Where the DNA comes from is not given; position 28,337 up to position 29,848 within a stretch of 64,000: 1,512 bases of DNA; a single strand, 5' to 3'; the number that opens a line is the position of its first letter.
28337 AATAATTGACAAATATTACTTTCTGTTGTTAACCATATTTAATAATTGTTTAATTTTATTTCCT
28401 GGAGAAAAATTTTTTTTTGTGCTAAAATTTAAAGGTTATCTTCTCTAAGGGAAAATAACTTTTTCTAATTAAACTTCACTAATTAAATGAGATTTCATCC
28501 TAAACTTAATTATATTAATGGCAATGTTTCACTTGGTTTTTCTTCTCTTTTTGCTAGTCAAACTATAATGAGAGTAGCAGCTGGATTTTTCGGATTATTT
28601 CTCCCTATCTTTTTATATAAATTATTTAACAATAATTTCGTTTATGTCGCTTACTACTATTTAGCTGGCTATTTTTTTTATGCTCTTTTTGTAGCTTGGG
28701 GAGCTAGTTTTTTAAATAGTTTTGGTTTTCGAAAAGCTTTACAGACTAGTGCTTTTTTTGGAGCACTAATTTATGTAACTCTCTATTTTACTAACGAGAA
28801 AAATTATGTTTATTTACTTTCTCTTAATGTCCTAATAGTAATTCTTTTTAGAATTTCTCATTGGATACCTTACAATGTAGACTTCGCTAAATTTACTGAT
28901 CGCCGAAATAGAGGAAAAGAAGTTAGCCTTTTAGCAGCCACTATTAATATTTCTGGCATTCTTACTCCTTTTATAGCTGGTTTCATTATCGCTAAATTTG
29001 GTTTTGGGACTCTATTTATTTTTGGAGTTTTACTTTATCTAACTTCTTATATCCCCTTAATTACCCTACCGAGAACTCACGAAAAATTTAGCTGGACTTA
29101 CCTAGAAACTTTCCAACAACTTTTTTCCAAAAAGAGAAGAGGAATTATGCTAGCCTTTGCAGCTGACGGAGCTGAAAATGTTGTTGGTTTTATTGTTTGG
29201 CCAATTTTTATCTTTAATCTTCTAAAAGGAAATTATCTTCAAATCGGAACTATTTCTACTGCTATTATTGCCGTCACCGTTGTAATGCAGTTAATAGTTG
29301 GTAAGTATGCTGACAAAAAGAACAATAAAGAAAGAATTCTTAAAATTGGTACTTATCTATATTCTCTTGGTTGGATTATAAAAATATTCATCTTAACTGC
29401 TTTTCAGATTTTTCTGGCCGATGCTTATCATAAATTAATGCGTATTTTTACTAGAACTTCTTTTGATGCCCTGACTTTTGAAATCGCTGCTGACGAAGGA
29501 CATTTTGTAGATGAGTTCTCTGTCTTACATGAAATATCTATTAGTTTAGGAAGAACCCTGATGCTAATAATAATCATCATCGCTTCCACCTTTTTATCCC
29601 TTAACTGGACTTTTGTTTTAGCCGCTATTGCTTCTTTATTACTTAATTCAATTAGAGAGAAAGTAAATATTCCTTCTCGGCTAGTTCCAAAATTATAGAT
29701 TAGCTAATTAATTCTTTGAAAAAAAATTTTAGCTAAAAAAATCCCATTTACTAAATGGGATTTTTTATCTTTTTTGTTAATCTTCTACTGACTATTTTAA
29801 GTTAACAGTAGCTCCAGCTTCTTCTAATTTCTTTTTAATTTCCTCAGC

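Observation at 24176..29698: Mannoside-utilisation locus: two ~600-aa double-module GH130 proteins, a PMI-type cupin and a divergent MFS transporter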

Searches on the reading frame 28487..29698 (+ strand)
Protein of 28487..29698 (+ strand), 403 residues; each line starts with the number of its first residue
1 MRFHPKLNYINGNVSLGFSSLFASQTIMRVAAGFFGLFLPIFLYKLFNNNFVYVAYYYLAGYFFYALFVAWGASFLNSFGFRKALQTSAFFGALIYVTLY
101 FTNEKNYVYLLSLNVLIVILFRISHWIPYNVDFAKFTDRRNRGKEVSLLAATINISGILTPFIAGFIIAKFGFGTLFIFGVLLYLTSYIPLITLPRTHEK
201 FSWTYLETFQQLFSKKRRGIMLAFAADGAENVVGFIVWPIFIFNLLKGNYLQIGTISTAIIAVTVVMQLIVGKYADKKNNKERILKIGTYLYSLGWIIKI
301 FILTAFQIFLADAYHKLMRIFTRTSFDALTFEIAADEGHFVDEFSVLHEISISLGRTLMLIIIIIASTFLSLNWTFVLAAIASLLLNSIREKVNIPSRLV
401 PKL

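Call 3: search_protein_families(library=pfam, proteins=[window:28487-29698:+], max_evalue=0.1)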
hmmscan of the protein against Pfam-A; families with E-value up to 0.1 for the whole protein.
window:28487-29698:+ (403 aa): 1 family
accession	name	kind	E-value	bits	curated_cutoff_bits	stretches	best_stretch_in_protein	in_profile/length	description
PF07690.21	MFS_1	-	7.4e-13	48.6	33.4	2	21-305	1-291/347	Major Facilitator Superfamily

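Call 4: search_protein_families(library=ncbifam, proteins=[window:28487-29698:+], max_evalue=0.1)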
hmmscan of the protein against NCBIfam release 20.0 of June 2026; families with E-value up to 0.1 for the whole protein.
window:28487-29698:+ (403 aa): 1 family
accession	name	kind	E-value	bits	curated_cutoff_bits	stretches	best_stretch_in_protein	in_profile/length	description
NF007792.0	PRK10489.1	equivalog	0.028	13.4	324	1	147-198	149-200/419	enterobactin transporter EntS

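Call 76: search_solved_structures(query=window:28487-29698:+, max_evalue=1)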
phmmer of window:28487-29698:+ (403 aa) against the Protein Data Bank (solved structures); distinct sequences matched with E-value up to 1: 0.
